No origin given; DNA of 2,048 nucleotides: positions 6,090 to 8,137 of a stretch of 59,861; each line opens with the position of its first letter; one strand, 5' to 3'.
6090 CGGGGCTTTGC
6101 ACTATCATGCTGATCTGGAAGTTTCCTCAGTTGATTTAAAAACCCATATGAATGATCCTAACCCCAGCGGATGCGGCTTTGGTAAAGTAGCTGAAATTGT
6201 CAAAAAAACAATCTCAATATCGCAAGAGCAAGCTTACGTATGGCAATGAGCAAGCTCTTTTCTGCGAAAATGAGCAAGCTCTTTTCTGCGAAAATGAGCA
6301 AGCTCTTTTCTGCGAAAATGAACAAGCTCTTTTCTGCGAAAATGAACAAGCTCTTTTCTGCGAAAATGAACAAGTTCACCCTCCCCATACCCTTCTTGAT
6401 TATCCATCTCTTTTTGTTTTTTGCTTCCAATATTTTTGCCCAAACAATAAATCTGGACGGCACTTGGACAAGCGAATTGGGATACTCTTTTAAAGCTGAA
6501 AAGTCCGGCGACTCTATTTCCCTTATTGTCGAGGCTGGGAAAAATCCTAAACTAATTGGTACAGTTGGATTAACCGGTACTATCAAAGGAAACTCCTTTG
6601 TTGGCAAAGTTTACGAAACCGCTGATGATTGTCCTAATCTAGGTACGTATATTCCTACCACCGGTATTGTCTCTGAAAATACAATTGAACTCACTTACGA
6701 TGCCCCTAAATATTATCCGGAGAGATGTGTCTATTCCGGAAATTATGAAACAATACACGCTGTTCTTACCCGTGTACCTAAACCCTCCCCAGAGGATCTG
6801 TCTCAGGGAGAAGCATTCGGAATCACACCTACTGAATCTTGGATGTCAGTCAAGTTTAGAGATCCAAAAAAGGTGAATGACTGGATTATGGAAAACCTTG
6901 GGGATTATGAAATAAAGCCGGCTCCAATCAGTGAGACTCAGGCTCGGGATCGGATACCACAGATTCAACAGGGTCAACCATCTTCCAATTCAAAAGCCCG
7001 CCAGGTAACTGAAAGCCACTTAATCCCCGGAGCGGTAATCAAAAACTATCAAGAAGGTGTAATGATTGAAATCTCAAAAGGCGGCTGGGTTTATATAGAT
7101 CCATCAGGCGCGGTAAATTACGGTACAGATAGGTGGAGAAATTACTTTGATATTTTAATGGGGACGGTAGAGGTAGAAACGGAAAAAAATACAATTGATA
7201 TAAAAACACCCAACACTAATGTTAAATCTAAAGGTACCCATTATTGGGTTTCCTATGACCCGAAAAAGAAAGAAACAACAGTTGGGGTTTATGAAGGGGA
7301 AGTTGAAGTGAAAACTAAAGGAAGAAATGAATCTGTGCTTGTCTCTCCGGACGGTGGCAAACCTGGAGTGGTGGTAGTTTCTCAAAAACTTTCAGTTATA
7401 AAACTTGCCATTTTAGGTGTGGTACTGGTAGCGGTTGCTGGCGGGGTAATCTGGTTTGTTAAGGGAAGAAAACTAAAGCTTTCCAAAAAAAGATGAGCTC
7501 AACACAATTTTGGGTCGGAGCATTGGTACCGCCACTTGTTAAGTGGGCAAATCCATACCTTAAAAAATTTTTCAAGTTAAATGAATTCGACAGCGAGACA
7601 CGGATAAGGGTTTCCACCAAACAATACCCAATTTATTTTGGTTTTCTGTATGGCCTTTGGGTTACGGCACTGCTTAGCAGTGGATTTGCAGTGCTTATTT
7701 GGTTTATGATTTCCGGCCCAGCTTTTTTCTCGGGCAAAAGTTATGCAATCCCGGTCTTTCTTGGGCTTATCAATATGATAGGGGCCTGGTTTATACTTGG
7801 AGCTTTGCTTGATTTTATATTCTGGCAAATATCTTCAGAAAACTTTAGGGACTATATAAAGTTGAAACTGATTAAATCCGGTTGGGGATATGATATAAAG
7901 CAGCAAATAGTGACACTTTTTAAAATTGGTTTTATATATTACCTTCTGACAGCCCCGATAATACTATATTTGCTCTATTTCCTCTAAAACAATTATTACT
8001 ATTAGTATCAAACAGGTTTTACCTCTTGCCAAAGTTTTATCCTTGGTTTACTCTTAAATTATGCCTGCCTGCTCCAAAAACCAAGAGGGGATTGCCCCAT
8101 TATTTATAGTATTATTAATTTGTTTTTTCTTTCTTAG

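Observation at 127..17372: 17-kb island of duplicated secreted or membrane-anchored protein modules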

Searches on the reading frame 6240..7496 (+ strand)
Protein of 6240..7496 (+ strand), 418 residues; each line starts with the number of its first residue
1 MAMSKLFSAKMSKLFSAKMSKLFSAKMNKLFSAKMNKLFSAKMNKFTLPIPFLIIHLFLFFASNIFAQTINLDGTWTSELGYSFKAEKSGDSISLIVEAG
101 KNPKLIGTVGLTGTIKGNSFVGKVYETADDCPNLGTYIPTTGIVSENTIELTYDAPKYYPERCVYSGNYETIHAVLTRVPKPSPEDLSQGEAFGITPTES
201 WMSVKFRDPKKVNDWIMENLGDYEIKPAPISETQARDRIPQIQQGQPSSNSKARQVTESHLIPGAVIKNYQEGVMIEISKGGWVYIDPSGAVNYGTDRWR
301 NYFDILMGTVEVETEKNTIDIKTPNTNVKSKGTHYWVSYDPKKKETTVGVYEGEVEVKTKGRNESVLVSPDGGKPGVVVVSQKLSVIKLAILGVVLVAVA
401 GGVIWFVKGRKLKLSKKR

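Call 6: search_protein_families(library=pfam, max_evalue=0.1, proteins=[window:6240-7496:+])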
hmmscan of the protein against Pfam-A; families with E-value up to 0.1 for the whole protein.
window:6240-7496:+ (418 aa): 2 families
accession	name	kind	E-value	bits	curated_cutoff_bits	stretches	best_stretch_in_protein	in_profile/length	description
PF04773.18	FecR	-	5.6e-07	30.4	24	1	276-356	13-97/97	FecR protein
PF09250.16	Prim-Pol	-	0.088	13.7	22.8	0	239-371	42-135/158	Bifunctional DNA primase/polymerase, N-terminal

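Call 48: find_homologous_proteins(query=A4)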
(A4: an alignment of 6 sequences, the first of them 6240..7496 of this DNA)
Query A4 (6 sequences) (418 aa, profile of the alignment): 63 proteins with E <= 0.001 among 8000 candidates.
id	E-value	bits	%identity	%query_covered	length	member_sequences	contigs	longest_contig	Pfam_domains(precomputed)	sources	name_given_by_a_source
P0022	5.4e-141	489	39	55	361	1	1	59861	-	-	-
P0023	5.7e-130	452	53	19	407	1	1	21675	PF04773.19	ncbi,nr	ncbi:FecR domain-containing protein [Candidatus Daviesbacteria bacterium]|nr:FecR domain-containing 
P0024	1.5e-126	441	100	90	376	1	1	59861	PF04773.19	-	-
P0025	1.6e-119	418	64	15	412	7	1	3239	PF04773.19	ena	-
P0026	1.5e-115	405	34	52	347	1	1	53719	-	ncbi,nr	ncbi:MAG: hypothetical protein HYT83_02125 [Candidatus Levybacteria bacterium]|nr:hypothetical prote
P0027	1.4e-108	382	58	19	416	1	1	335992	-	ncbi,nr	ncbi:FecR domain-containing protein [Candidatus Daviesbacteria bacterium]|nr:FecR domain-containing 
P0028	5.7e-105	370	55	18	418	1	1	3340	PF04773.19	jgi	-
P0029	1.6e-98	349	58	19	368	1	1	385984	PF04773.19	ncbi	-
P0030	9.9e-95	336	57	21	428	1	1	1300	PF04773.19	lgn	-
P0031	2.1e-94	335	59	21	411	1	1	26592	PF04773.19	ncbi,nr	ncbi:FecR domain-containing protein [Candidatus Daviesbacteria bacterium]|nr:FecR domain-containing 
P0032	1.9e-93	332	59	19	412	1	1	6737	-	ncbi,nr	ncbi:hypothetical protein HY385_01585 [Candidatus Daviesbacteria bacterium]|nr:hypothetical protein 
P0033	2.6e-93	332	53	19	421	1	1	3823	PF04773.19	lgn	-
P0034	2.4e-90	322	63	13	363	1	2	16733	-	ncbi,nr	ncbi:hypothetical protein HYS29_00150 [Candidatus Microgenomates bacterium]|nr:hypothetical protein 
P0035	3.1e-90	322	49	88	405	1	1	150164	-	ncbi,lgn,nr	ncbi:MAG: hypothetical protein Q8P92_02880 [Candidatus Daviesbacteria bacterium]|nr:hypothetical pro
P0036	1.9e-87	312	50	82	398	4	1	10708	-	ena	-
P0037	4.5e-86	308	57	20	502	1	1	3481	PF04773.19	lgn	-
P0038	1.7e-85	306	60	21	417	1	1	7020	PF04773.19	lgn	-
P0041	3.3e-81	292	52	21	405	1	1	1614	PF04773.19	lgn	-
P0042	6.2e-75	271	34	54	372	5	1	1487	PF04773.19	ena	-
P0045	2.0e-73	266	59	90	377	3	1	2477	PF04773.19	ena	-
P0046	1.3e-72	263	48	19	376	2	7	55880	PF04773.19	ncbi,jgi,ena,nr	ncbi:MAG TPA: hypothetical protein VJB96_01480 [Patescibacteria group bacterium]|nr:hypothetical pro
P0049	2.2e-70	256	53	19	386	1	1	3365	PF04773.19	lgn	-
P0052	8.0e-68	248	51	23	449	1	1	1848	PF04773.19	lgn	-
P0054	1.8e-66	243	42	26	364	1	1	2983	PF04773.19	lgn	-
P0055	8.3e-66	241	46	28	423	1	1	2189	PF04773.19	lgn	-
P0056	1.2e-65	241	52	88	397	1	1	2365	PF04773.19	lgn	-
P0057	5.1e-65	239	47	27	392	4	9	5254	PF04773.19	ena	-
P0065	2.4e-56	210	47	28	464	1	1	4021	PF04773.19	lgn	-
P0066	2.3e-55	207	51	27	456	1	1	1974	PF04773.19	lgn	-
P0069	2.8e-53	200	34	62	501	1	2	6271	PF04773.19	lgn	-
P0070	6.8e-52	195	59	49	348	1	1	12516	PF04773.19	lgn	-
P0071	2.2e-50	190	46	32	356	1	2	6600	PF04773.19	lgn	-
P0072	3.2e-50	190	54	50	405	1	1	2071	PF04773.19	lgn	-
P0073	3.2e-50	190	41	50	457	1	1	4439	PF04773.19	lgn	-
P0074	3.5e-50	190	53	27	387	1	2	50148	PF04773.19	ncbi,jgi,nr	ncbi:hypothetical protein C4559_06420 [Candidatus Microgenomates bacterium]|nr:MAG: hypothetical pro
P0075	4.5e-50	189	56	26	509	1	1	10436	PF04773.19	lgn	-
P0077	3.1e-44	170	50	46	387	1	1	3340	PF04773.19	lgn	-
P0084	2.0e-6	46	33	14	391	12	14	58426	PF16344.11,PF04773.19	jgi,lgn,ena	-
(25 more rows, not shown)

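Call 49: find_encoding_contigs(protein=P0035, flank=10000, max_places=1)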
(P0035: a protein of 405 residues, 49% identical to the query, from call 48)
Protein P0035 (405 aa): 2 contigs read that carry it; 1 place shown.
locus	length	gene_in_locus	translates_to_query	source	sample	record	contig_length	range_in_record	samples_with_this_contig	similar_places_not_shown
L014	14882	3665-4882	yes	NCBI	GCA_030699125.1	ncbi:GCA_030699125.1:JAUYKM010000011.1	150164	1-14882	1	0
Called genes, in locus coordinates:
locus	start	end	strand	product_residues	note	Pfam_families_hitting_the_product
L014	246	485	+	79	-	PF10049:DUF2283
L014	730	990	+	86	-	-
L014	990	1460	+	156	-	PF03073:TspO_MBR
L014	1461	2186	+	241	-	PF01925:TauE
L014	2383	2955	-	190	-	-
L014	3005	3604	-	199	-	PF20108:DUF6498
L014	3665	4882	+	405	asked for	-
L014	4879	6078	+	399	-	PF04773:FecR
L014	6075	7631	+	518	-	-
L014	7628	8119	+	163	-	-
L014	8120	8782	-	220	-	PF18933:PsbP_2, PF01789:PsbP (weak), PF08786:DcrB (faint)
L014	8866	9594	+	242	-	-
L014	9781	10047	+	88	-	PF12728:HTH_17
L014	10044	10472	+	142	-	PF13470:PIN_3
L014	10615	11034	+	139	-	PF13420:Acetyltransf_4 (faint), PF13673:Acetyltransf_10, PF00583:Acetyltransf_1, PF13508:Acetyltransf_7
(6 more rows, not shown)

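Call 50: find_encoding_contigs(protein=P0027, flank=10000, max_places=1)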
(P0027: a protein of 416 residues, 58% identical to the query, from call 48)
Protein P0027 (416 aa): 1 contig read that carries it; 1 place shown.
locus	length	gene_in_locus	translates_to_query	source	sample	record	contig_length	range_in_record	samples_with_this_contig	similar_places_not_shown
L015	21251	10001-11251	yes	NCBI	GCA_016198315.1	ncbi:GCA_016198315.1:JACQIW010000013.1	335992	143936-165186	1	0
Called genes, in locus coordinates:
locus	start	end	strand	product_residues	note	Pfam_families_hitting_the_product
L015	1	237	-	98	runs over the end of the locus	-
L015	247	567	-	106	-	PF09397:FtsK_gamma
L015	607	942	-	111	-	-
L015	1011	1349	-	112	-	-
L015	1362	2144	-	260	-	-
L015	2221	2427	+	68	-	PF13560:HTH_31, PF12844:HTH_19, PF13413:HTH_25 (faint), PF13443:HTH_26, PF01381:HTH_3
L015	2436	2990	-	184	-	PF00188:CAP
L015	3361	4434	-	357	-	PF13541:ChlI, PF00493:MCM (faint), PF00158:Sigma54_activat (faint), PF01078:Mg_chelatase, PF05496:RuvB_N (faint), PF07728:AAA_5 (faint)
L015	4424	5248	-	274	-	PF02481:DNA_processg_A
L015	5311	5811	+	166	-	PF02075:RuvC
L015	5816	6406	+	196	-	PF01330:RuvA_N, PF14520:HHH_5, PF07499:RuvA_C (weak)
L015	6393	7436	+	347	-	PF05496:RuvB_N, PF00004:AAA, PF07728:AAA_5 (weak), PF17864:AAA_lid_4, PF05491:WHD_RuvB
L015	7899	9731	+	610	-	-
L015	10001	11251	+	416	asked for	-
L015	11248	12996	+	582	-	PF00395:SLH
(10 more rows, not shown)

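Call 51: find_encoding_contigs(protein=P0026, flank=10000, max_places=1)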
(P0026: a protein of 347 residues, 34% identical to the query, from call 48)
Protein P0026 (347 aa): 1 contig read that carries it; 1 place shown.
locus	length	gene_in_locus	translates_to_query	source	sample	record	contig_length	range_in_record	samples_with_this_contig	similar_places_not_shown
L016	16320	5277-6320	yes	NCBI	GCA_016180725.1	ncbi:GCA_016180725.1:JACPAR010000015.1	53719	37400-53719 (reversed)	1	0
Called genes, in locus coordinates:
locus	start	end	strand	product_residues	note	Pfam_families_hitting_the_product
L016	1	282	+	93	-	PF01475:FUR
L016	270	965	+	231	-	PF02535:Zip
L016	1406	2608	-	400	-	PF00083:Sugar_tr, PF07690:MFS_1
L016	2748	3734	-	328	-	PF02661:Fic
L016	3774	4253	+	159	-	-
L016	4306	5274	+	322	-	-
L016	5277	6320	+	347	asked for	-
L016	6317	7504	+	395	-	-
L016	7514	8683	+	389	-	PF04773:FecR (weak)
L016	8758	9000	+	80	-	-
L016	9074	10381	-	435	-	-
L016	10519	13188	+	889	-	PF00690:Cation_ATPase_N, PF00122:E1-E2_ATPase, PF13246:Cation_ATPase, PF00702:Hydrolase, PF00689:Cation_ATPase_C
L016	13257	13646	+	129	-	PF00072:Response_reg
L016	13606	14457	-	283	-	-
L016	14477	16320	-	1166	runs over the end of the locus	PF06848:Disaggr_repeat, PF19077:Big_13 (faint)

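Call 85: search_solved_structures(query=A4, max_evalue=5, show_alignments=1)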
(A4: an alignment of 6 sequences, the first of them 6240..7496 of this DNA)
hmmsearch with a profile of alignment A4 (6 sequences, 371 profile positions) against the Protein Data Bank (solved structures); distinct sequences matched with E-value up to 5: 3.
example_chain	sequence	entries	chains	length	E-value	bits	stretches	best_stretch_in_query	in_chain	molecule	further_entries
6orj_A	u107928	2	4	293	0.043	16.6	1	225-288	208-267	PHIKZ164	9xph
4m0n_A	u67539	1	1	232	0.19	14.5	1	228-312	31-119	Conserved hypothetical protein, putative anti-sigma factor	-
4m0h_A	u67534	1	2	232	0.32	13.7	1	228-312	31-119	Conserved hypothetical protein, putative anti-sigma factor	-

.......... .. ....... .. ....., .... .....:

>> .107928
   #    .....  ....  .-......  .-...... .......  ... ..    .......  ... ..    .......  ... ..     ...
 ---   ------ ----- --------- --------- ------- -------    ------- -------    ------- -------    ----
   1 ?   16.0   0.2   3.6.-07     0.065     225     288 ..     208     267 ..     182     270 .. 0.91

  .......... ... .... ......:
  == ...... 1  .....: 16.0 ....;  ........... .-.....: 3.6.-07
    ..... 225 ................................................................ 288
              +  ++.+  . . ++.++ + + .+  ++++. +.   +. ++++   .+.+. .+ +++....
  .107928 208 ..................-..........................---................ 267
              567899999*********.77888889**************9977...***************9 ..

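Call 95: find_related_loci(query=A4, collection=metagenome_contigs, flank=10000)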
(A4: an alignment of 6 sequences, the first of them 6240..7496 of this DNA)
Query A4 (418 aa) in metagenome_contigs; peptide patterns used: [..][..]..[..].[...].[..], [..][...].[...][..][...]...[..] (x = any residue, [..] = any of these).
296 stretches matched a pattern; 31 encode a relative of the query (tblastn E <= 1e-3); 31 distinct loci.
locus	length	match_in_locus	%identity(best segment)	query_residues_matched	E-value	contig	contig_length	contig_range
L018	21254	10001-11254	47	21-408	2e-107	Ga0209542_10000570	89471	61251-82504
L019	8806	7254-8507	47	21-408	2e-107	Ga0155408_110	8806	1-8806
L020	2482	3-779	52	159-418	4e-87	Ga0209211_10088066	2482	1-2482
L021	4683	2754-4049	32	14-418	6e-67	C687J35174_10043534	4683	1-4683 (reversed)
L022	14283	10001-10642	53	199-412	3e-66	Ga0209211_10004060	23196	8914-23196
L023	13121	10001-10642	53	199-412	3e-66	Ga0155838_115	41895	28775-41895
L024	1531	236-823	39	212-413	5e-34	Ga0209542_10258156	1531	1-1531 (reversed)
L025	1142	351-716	50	295-418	3e-32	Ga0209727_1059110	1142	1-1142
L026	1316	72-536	42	260-411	2e-28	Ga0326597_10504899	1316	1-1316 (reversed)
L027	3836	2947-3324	46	300-418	2e-27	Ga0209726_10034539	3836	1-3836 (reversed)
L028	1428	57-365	55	317-418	2e-25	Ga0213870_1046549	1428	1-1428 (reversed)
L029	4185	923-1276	50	315-418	8e-25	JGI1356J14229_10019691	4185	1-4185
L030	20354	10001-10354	50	315-418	1e-24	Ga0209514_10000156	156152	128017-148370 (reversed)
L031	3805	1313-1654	49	312-413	5e-24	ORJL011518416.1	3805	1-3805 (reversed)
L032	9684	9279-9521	60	332-413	1e-23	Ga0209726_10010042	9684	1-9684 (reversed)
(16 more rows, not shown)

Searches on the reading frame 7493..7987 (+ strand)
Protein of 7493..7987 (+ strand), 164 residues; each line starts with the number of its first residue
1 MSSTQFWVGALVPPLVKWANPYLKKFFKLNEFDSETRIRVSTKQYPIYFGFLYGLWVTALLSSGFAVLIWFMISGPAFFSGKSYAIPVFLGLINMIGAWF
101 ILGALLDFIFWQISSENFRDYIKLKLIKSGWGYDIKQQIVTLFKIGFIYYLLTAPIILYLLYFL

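Call 6: search_protein_families(library=pfam, max_evalue=0.1, proteins=[window:7493-7987:+])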
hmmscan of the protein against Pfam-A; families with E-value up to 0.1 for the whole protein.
window:7493-7987:+ (164 aa): 0 families

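Call 46: search_protein_families(library=ncbifam, max_evalue=0.1, proteins=[window:7493-7987:+])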
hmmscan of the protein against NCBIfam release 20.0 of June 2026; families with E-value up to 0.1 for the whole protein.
window:7493-7987:+ (164 aa): 0 families

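Call 63: search_protein_representatives(protein=window:7493-7987:+)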
Query: 164 residues. Proteins with E-value up to 0.001 (for the whole library): 20; up to 1e-10: 14; up to 1e-30: 9. The best 20 are listed.
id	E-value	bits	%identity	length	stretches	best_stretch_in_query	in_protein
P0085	7.3e-69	247.6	68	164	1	1-163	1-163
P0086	1.4e-47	178.3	70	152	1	1-115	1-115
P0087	1.3e-37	145.9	45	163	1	1-161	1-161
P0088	2.6e-36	141.6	43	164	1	7-161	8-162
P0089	4.0e-36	141.0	49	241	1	8-163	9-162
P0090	2.4e-34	135.2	44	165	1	1-162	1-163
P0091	3.4e-33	131.5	45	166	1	8-161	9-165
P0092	1.5e-32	129.3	69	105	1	1-108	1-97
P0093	2.0e-31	125.7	44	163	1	8-161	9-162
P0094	5.9e-28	114.4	40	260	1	8-162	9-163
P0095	2.9e-26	108.9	60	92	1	82-164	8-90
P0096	3.7e-19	85.8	72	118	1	1-57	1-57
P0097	1.3e-16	77.5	35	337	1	21-157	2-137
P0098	4.6e-15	72.5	67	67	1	1-51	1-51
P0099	4.2e-10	56.3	38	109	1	4-94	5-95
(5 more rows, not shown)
